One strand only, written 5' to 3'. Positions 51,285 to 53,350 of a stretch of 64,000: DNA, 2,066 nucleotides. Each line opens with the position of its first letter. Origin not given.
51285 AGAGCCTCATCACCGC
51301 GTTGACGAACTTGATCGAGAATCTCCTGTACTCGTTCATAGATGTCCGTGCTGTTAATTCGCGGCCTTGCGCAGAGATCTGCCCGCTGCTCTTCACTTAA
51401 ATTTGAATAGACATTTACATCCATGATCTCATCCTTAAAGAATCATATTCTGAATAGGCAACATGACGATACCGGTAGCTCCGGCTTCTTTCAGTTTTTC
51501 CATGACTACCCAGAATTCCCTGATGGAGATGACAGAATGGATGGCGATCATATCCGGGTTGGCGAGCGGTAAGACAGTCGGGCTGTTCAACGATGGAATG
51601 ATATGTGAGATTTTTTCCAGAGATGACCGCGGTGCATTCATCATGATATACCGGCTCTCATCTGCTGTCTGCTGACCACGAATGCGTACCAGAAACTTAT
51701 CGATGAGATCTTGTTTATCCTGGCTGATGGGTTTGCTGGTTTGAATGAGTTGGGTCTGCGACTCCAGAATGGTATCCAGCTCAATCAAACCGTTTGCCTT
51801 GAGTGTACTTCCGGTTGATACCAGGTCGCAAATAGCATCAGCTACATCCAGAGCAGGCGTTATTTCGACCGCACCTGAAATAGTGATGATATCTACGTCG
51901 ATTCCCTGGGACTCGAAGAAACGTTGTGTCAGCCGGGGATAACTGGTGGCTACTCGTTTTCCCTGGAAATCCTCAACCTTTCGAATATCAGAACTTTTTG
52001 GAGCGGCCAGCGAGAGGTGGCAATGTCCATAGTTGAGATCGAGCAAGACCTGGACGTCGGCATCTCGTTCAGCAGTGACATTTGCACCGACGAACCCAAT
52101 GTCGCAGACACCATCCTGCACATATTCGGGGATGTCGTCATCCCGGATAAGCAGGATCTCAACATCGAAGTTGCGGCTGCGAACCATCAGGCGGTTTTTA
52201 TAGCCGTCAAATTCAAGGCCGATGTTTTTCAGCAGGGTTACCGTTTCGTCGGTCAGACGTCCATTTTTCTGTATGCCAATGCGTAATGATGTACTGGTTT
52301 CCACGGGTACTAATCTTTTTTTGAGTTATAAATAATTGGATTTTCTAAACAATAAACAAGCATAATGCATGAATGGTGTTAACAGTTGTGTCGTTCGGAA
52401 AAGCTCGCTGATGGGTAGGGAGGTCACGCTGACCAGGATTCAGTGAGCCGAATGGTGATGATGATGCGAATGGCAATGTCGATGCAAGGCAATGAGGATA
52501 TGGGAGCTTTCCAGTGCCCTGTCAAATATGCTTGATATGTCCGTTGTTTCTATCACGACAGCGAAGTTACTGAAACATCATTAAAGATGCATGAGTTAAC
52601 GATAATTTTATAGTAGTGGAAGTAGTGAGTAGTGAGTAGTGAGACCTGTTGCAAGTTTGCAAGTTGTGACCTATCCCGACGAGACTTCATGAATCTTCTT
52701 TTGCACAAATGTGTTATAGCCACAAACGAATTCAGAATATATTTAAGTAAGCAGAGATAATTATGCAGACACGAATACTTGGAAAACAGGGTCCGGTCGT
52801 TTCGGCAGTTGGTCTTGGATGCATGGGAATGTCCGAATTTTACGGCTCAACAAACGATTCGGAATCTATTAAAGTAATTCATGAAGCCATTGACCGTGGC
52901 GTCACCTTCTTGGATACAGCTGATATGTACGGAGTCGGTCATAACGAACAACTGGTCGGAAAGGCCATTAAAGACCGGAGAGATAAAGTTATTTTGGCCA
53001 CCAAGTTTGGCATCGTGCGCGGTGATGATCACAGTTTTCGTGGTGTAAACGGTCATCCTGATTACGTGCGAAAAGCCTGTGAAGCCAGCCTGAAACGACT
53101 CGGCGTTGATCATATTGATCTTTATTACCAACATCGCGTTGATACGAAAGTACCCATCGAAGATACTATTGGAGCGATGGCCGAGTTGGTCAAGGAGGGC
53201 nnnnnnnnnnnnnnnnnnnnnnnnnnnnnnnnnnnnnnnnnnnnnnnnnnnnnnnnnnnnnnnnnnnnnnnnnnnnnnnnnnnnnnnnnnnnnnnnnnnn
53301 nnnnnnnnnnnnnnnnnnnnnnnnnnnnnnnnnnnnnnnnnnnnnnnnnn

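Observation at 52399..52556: His-codon-rich mini-ORF upstream of hisG: candidate leader-peptide attenuator outside Proteobacteria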

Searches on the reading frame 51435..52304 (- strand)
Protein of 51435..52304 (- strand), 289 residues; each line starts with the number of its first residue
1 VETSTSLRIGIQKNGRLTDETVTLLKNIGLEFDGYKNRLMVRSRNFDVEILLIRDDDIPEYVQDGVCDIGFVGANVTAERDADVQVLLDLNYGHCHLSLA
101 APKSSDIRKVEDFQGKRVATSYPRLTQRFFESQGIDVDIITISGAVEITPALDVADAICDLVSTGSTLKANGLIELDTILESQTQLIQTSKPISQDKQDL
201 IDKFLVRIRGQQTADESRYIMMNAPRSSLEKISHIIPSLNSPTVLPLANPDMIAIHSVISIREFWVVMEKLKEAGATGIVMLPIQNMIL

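Call 7: search_protein_families(library=pfam, proteins=[window:51435-52304:-])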
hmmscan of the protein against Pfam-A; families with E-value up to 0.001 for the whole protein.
window:51435-52304:- (289 aa): 3 families
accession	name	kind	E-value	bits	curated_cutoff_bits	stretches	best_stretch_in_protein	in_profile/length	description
PF01634.23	HisG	-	4.9e-55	186.2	25.5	1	54-209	1-157/158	ATP phosphoribosyltransferase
PF08029.16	HisG_C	-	1.4e-25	89.6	23.5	1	214-286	1-73/73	HisG, C-terminal domain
PF09084.16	NMT1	-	5.7e-06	26.8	20.5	1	46-205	21-199/216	NMT1/THI5 like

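Call 8: find_related_loci(query=window:51435-52304:-, collection=genome_contigs, flank=2500)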
Query window:51435-52304:- (289 aa) in genome_contigs; peptide patterns used: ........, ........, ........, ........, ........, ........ (x = any residue, [..] = any of these).
599 stretches matched a pattern (row limit reached: there are more); 572 encode a relative of the query (tblastn E <= 1e-3); the best 80 are kept; 80 distinct loci.
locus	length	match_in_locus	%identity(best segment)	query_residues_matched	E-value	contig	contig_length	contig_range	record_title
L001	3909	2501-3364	71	1-288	2e-141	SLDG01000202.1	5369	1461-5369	MAG: Balneolales bacterium isolate CSSed162cmB_534 CSSed16-2cmB-78580, whole genome shotgun sequence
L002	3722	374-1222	70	6-288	2e-140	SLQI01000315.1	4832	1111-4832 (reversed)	MAG: Balneolales bacterium isolate CSSed165cm_526 CSSed16-5cm-91997, whole genome shotgun sequence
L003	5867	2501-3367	94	1-289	0e+0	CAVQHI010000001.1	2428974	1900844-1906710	MAG: uncultured bacterium isolate MFD05684.bin.1.137 genome assembly, contig: contig_11685, whole genome shotgun sequenc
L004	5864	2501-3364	70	1-288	2e-137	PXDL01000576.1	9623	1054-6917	MAG: Balneolia bacterium isolate T3Sed10_333R1 T3-Sed10-C17609, whole genome shotgun sequence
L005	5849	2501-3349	69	6-288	2e-136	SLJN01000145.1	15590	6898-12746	MAG: Balneolales bacterium isolate CSSed165cm_239 CSSed16-5cm-11091, whole genome shotgun sequence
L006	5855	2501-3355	70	4-288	2e-134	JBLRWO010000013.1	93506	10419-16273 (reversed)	MAG: Cyclonatronaceae bacterium isolate TamC05-13 NODE_13_length_93506_cov_5.831605, whole genome shotgun sequence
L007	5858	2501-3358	69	4-289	4e-134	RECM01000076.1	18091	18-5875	MAG: Balneolaceae bacterium isolate DLM2.Bin41 NODE_4092_length_18091_cov_7.45686, whole genome shotgun sequence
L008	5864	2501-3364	68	2-289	1e-133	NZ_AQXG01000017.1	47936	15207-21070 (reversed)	Gracilimonas tropica DSM 19535 B151DRAFT_scaffold_16.17_C, whole genome shotgun sequence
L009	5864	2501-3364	68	2-289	2e-133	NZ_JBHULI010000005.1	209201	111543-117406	Gracilimonas halophila strain KCTC 52042 velvet_auto_127_5, whole genome shotgun sequence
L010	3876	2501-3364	68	2-289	3e-134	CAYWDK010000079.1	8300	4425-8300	MAG TPA_asm: uncultured Balneolaceae bacterium isolate SRP304980_co1_242 genome assembly, contig: NODE_6823_length_8300_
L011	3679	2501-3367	69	1-289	2e-134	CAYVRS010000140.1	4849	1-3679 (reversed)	MAG TPA_asm: uncultured Chitinophagales bacterium isolate SRP069133_co1_473 genome assembly, contig: NODE_22424_length_4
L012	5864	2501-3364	66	2-289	8e-133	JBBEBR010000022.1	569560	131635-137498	MAG: Balneolaceae bacterium isolate LejiaF_41_86 Lejia_F_9_length_569560_cov_52, whole genome shotgun sequence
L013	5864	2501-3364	68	2-289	4e-133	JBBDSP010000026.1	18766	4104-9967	MAG: Gracilimonas sp. isolate LejiaC_42_46 Lejia_C_6849_length_18766_cov_29, whole genome shotgun sequence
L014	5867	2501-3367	69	2-289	2e-132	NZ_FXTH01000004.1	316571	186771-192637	Fodinibius sediminis strain DSM 21194, whole genome shotgun sequence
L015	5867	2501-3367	68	1-289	3e-132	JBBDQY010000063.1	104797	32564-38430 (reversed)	MAG: Balneolales bacterium isolate LejiaC_41_28 Lejia_C_429_length_104797_cov_18, whole genome shotgun sequence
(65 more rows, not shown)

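Call 22: find_related_loci(query=window:51435-52304:-, collection=metagenome_contigs, flank=1200)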
Query window:51435-52304:- (289 aa) in metagenome_contigs; peptide patterns used: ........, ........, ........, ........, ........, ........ (x = any residue, [..] = any of these).
600 stretches matched a pattern (row limit reached: there are more); 521 encode a relative of the query (tblastn E <= 1e-3); the best 80 are kept; 80 distinct loci.
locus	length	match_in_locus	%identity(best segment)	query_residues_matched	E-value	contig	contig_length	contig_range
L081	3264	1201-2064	66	2-289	4e-132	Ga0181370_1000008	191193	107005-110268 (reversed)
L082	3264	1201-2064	66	2-289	3e-132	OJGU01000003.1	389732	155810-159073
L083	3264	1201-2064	67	2-289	9e-132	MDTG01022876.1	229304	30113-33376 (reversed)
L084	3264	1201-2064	66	2-289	5e-132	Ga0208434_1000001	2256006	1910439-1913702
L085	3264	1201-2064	68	2-289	2e-131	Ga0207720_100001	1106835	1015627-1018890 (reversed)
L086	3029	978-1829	69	6-289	3e-133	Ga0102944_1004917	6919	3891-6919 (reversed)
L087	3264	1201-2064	66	2-289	1e-131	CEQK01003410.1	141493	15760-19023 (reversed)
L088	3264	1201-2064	68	2-289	4e-131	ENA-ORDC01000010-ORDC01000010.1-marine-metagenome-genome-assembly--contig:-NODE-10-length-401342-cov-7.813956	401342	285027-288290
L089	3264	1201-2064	67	2-289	4e-131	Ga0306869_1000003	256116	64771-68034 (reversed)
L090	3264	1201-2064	66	2-289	4e-131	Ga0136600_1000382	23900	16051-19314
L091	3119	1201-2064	66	1-288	2e-132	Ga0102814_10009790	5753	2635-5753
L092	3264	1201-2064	66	2-289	6e-131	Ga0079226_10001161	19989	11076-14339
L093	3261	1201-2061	67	2-288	3e-130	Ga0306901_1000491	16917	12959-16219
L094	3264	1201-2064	66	2-289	4e-130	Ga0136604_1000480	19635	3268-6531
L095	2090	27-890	67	2-289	3e-137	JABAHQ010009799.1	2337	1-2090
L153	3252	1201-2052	49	6-288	9e-93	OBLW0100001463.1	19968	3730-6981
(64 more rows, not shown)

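Call 27: find_homologous_proteins(query=window:51435-52304:-, max_evalue=1e-80)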
Query window:51435-52304:- (289 aa): 1647 proteins with E <= 1e-80 among 8000 candidates; the best 120 are listed.
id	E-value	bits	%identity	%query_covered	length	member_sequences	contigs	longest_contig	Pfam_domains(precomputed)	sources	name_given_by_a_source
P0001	5.5e-183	624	100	100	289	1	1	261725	PF01634.24,PF09084.17,PF08029.17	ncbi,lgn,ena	-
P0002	8.1e-177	604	97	100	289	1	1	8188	PF01634.24,PF09084.17,PF08029.17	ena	-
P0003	1.5e-176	603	97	100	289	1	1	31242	PF01634.24,PF09084.17,PF08029.17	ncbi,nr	ncbi:MAG TPA: ATP phosphoribosyltransferase [Balneolales bacterium]|nr:ATP phosphoribosyltransferase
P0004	2.0e-176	603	97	100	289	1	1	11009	PF01634.24,PF09084.17,PF08029.17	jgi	-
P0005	9.7e-174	594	95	100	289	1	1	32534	PF01634.24,PF09084.17,PF08029.17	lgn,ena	-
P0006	3.0e-173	593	95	100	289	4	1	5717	PF01634.24,PF09084.17,PF08029.17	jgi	-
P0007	1.4e-159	548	86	100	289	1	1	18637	PF01634.24,PF08029.17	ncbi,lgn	-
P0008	3.4e-135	468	74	100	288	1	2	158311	PF01634.24,PF09084.17,PF08029.17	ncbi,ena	-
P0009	1.0e-134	466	74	100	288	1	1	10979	PF01634.24,PF08029.17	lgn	-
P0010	1.6e-133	462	73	100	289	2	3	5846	PF01634.24,PF08029.17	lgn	-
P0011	1.3e-132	459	73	100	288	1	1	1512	PF01634.24,PF08029.17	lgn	-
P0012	3.3e-132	458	73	100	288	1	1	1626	PF01634.24,PF08029.17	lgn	-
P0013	5.9e-132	457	72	100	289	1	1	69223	PF01634.24,PF08029.17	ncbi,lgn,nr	ncbi:MAG: ATP phosphoribosyltransferase [Balneolales bacterium]|nr:ATP phosphoribosyltransferase [Ba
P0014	2.0e-131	455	70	100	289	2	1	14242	PF01634.24,PF09084.17,PF08029.17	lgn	-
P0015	3.2e-131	455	71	100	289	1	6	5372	PF01634.24,PF08029.17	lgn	-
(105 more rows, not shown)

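Call 28: find_encoding_contigs(protein=P0002, flank=1000, max_places=1)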
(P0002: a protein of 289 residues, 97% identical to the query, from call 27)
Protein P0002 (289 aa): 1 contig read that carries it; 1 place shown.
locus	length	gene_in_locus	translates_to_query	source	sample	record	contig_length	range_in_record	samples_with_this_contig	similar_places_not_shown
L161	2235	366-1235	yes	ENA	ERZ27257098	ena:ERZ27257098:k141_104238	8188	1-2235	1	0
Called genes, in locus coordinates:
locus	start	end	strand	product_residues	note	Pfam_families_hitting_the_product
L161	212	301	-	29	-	-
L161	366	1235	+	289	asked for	PF09084:NMT1 (weak), PF01634:HisG, PF08029:HisG_C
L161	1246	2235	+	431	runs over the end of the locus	PF00815:Histidinol_dh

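Call 29: find_encoding_contigs(protein=P0003, flank=1000, max_places=1)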
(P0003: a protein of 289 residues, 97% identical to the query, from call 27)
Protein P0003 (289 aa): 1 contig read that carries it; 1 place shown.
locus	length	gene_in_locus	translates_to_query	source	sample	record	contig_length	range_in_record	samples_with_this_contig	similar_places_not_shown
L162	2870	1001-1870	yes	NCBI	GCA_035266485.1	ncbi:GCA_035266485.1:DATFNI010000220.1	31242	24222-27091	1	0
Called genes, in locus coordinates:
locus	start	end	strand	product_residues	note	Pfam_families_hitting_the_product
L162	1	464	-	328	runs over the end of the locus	PF00248:Aldo_ket_red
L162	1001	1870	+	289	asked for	PF09084:NMT1 (weak), PF01634:HisG, PF08029:HisG_C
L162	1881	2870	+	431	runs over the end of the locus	PF00815:Histidinol_dh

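Call 30: find_encoding_contigs(protein=P0004, flank=1000, max_places=1)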
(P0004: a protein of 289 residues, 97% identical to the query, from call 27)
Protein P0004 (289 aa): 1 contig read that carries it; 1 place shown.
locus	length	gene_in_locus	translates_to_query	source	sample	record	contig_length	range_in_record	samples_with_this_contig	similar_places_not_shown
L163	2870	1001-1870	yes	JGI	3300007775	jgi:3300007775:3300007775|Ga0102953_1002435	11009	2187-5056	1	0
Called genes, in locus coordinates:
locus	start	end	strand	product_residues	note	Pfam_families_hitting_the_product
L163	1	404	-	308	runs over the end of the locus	PF00248:Aldo_ket_red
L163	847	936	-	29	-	-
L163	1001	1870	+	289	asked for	PF09084:NMT1 (weak), PF01634:HisG, PF08029:HisG_C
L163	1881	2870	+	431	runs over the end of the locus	PF00815:Histidinol_dh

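Call 31: find_encoding_contigs(protein=P0005, flank=1000, max_places=1)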
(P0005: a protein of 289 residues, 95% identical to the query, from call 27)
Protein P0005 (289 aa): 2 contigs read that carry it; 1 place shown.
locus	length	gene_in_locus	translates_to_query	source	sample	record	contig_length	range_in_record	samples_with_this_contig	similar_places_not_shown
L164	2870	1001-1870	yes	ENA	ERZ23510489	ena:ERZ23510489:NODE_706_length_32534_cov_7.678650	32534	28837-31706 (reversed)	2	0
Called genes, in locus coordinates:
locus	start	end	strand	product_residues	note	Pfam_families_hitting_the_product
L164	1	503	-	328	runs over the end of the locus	PF00248:Aldo_ket_red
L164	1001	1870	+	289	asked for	PF09084:NMT1 (weak), PF01634:HisG, PF08029:HisG_C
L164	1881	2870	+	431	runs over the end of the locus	PF00815:Histidinol_dh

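Call 32: find_encoding_contigs(protein=P0006, flank=1000, max_places=1)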
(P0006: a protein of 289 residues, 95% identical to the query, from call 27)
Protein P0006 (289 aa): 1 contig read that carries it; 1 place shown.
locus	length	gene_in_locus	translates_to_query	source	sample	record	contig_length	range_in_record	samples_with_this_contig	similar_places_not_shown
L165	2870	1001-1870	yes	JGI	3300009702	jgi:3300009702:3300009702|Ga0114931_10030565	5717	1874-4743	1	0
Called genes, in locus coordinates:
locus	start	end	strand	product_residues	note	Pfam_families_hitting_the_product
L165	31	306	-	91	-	PF01527:HTH_Tnp_1, PF13518:HTH_28 (weak)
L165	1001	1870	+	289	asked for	PF09084:NMT1 (weak), PF01634:HisG, PF08029:HisG_C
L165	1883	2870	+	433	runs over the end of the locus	PF00815:Histidinol_dh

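Call 33: find_encoding_contigs(protein=P0007, flank=1000, max_places=1)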
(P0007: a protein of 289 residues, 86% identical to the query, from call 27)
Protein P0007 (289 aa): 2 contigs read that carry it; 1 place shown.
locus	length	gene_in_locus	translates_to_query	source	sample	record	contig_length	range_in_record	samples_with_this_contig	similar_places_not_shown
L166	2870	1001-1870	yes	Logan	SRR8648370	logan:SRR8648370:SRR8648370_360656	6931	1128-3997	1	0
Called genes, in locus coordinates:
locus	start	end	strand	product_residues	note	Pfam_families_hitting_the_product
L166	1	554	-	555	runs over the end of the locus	-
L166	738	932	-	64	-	-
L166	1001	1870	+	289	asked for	PF01634:HisG, PF08029:HisG_C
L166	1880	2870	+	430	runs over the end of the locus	PF00815:Histidinol_dh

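Call 34: find_encoding_contigs(protein=P0008, flank=1000, max_places=1)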
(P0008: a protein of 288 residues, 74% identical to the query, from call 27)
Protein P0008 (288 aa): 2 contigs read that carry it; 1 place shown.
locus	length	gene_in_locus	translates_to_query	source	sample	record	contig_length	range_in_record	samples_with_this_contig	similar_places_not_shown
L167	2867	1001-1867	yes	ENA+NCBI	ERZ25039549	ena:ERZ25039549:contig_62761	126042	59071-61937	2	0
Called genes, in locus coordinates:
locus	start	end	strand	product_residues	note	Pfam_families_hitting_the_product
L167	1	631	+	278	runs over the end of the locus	PF14321:DUF4382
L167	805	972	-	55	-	-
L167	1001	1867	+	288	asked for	PF09084:NMT1 (weak), PF01634:HisG, PF08029:HisG_C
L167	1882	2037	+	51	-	-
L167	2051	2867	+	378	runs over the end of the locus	PF00815:Histidinol_dh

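Call 35: find_encoding_contigs(protein=P0009, flank=1000, max_places=1)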
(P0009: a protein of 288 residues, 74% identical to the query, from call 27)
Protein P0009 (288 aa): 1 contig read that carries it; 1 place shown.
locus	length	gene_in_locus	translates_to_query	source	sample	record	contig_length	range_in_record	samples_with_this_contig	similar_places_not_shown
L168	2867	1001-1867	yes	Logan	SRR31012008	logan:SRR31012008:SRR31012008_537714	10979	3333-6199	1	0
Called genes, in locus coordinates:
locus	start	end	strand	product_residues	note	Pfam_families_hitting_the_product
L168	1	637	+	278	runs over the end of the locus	PF13620:CarboxypepD_reg (faint), PF14321:DUF4382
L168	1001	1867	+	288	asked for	PF01634:HisG, PF08029:HisG_C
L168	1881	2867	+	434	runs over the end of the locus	PF00815:Histidinol_dh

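Call 36: find_encoding_contigs(protein=P0010, flank=1000, max_places=1)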
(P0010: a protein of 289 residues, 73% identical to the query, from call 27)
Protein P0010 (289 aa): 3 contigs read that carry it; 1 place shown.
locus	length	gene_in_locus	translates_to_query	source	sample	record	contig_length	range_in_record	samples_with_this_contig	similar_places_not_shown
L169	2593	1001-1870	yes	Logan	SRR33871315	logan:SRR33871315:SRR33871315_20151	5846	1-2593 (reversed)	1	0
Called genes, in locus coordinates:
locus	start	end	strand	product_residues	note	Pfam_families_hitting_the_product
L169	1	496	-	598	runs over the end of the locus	PF00009:GTP_EFTU, PF03144:GTP_EFTU_D2, PF14492:EFG_III (weak), PF00679:EFG_C, PF06421:LepA_C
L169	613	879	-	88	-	-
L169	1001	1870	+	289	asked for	PF01634:HisG, PF08029:HisG_C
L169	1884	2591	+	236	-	?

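Call 37: find_encoding_contigs(protein=P0013, flank=1000, max_places=1)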
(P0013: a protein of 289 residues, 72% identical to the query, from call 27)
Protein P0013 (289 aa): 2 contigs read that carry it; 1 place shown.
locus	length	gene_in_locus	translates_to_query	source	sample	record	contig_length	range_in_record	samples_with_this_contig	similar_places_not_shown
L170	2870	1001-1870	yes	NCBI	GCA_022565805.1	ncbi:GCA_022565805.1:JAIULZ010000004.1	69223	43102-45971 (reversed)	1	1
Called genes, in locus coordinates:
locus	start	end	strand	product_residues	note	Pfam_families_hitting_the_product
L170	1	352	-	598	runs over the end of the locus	PF00009:GTP_EFTU, PF03144:GTP_EFTU_D2, PF22042:EF-G_D2 (weak), PF14492:EFG_III (weak), PF00679:EFG_C, PF06421:LepA_C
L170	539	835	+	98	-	-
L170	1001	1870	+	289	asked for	PF01634:HisG, PF08029:HisG_C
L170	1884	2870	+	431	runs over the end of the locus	PF00815:Histidinol_dh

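Call 83: find_homologous_proteins(query=L153:1201-2052:+, max_evalue=1e-60)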
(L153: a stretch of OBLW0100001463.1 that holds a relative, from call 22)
Query L153:1201-2052:+ (284 aa): 7954 proteins with E <= 1e-60 among 8000 candidates; the best 120 are listed.
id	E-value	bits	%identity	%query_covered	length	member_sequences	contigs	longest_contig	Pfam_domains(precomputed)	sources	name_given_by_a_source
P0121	5.3e-174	595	100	100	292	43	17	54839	PF01634.24,PF08029.17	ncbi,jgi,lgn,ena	jgi:ATP phosphoribosyltransferase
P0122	1.3e-167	574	95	100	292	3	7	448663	PF01634.24,PF09084.17,PF08029.17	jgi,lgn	jgi:ATP phosphoribosyltransferase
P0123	9.2e-163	558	92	100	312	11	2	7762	PF01634.24,PF09084.17,PF08029.17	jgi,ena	jgi:ATP phosphoribosyltransferase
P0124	3.3e-160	550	91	100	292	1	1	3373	PF01634.24,PF09084.17,PF08029.17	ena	-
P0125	8.4e-160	548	90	100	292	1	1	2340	PF01634.24,PF09084.17,PF08029.17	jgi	jgi:ATP phosphoribosyltransferase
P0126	3.2e-159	546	89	100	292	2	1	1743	PF01634.24,PF08029.17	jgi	jgi:ATP phosphoribosyltransferase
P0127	3.2e-159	546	90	100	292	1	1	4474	PF01634.24,PF09084.17,PF08029.17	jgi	jgi:ATP phosphoribosyltransferase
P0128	8.5e-159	545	90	100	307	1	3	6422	PF01634.24,PF08029.17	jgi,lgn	jgi:ATP phosphoribosyltransferase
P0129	2.6e-158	543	90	100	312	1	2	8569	PF01634.24,PF09084.17,PF08029.17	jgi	jgi:ATP phosphoribosyltransferase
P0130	4.6e-158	542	89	100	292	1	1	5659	PF01634.24,PF08029.17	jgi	jgi:ATP phosphoribosyltransferase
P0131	1.5e-157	541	88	100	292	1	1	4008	PF01634.24,PF08029.17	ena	-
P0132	1.8e-155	534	89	100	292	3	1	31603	PF01634.24,PF08029.17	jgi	jgi:ATP phosphoribosyltransferase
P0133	2.1e-155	534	89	100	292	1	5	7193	PF01634.24,PF09084.17,PF08029.17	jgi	jgi:ATP phosphoribosyltransferase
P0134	2.7e-155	533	89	100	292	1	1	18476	PF01634.24,PF08029.17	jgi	jgi:ATP phosphoribosyltransferase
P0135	8.4e-155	532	88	100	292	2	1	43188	PF01634.24,PF09084.17,PF08029.17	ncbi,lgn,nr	ncbi:MAG: ATP phosphoribosyltransferase [Ignavibacteriaceae bacterium]|nr:ATP phosphoribosyltransfer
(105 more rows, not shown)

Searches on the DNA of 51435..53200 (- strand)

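Call 4: search_rna_families(source=window, start=51800, end=53200, threshold=evalue, max_evalue=10, show_alignments=3)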
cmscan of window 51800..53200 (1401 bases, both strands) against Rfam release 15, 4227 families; matches with E-value up to 10: 1.
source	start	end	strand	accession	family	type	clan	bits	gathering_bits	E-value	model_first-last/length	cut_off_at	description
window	52856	52973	+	RF02115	FAM13A-AS1_2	Gene; lncRNA;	-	18.1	38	0.55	1-110/110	no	FAM13A antisense RNA 1 conserved region 2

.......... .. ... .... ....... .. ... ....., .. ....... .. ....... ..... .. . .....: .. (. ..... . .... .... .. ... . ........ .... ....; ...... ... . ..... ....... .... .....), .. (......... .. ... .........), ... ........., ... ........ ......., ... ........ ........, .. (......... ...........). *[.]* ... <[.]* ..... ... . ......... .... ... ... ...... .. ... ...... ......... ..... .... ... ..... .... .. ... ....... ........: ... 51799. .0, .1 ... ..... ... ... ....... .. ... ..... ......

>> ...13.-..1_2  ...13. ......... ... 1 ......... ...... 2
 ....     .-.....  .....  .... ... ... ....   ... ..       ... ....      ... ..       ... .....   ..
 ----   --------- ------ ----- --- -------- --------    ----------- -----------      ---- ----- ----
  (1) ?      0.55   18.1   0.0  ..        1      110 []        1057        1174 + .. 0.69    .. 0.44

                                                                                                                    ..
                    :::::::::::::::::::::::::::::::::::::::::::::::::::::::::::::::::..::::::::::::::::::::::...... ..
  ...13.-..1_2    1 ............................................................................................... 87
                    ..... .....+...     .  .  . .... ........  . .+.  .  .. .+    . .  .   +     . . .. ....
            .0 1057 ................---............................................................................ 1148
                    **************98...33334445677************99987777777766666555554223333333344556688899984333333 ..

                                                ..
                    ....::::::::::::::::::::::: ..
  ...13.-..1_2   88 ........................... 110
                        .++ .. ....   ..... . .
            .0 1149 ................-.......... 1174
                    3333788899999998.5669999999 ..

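Call 72: search_rna_families(sources=[L161, L164, L165, L166, L167, L168, L169, L170, L095, L099, L108, L116], threshold=evalue, max_evalue=1)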
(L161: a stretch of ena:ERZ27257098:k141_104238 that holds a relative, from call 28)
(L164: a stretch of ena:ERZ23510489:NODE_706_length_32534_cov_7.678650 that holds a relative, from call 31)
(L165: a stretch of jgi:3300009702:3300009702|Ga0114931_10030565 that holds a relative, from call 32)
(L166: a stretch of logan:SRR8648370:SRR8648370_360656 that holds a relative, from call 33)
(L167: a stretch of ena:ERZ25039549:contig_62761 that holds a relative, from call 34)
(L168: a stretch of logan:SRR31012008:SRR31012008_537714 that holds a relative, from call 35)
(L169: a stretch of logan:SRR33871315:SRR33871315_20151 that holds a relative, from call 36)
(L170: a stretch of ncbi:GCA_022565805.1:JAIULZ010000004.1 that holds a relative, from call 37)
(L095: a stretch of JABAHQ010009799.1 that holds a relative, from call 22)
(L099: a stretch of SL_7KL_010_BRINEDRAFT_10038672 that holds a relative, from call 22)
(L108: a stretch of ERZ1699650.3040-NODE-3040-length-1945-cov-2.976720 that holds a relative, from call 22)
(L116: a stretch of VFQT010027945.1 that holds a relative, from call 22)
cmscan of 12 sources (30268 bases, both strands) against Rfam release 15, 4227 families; matches with E-value up to 1: 2.
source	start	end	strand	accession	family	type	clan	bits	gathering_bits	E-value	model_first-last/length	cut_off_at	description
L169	423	496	+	RF02746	AsrC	Gene; antisense;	-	21.4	111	0.012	44-119/886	no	antisense RNA of rseC mRNA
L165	1193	1238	+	RF01129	sR44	Gene; snRNA; snoRNA; CD-box;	-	20.7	45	0.45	1-55/55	no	Small nucleolar RNA sR44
